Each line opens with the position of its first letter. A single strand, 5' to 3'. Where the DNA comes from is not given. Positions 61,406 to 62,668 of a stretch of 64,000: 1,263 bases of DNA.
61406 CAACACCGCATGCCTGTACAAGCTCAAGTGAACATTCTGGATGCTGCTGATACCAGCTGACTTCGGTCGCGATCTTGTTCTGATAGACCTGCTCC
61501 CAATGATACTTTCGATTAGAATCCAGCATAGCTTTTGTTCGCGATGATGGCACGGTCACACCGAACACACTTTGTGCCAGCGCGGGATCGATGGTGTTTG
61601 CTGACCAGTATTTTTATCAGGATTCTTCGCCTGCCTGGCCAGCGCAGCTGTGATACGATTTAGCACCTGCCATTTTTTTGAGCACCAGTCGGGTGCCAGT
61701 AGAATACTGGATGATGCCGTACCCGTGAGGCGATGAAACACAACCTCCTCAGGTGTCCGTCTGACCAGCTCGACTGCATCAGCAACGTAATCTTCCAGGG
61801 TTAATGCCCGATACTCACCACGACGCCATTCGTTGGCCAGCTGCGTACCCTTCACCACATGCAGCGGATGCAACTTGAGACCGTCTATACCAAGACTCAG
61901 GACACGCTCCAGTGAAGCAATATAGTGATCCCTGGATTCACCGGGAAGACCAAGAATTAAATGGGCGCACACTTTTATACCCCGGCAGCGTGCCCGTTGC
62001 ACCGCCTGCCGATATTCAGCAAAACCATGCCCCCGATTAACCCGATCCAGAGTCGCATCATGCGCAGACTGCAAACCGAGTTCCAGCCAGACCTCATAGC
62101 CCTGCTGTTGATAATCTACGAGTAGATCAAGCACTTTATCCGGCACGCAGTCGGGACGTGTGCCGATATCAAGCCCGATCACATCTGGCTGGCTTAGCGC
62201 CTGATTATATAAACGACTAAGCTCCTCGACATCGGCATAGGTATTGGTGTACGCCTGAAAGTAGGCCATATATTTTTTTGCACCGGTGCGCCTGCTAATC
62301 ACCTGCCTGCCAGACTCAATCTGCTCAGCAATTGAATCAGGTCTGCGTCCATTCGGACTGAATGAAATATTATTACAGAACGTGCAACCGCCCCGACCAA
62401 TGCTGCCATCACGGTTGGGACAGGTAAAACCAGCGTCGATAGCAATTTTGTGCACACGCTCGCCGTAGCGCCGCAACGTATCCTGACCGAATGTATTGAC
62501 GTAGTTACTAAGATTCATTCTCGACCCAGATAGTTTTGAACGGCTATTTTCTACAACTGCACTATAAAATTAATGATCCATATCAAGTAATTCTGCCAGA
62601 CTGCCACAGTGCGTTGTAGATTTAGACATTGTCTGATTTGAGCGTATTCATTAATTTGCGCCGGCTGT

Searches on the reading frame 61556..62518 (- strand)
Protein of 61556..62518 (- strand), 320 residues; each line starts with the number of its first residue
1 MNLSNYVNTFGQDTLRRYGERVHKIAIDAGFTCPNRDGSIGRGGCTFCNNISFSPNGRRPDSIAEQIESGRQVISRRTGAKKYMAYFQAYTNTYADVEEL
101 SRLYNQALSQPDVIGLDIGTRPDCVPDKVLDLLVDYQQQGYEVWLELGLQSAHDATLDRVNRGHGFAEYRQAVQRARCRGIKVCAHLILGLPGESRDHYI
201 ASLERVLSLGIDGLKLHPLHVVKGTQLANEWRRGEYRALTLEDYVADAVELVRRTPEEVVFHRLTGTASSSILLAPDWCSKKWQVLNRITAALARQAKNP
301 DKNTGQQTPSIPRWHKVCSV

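Call 77: search_protein_families(library=pfam, proteins=[window:61556-62518:-], max_evalue=0.00001)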
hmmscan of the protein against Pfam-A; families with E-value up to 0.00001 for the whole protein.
window:61556-62518:- (320 aa): 2 families
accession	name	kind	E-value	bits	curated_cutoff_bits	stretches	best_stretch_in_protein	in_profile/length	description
PF16199.10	Radical_SAM_C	-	1.2e-27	96.2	31.9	1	211-294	1-84/85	Radical_SAM C-terminal domain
PF04055.27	Radical_SAM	-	6.1e-18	66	29.5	1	43-204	9-164/166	Radical SAM superfamily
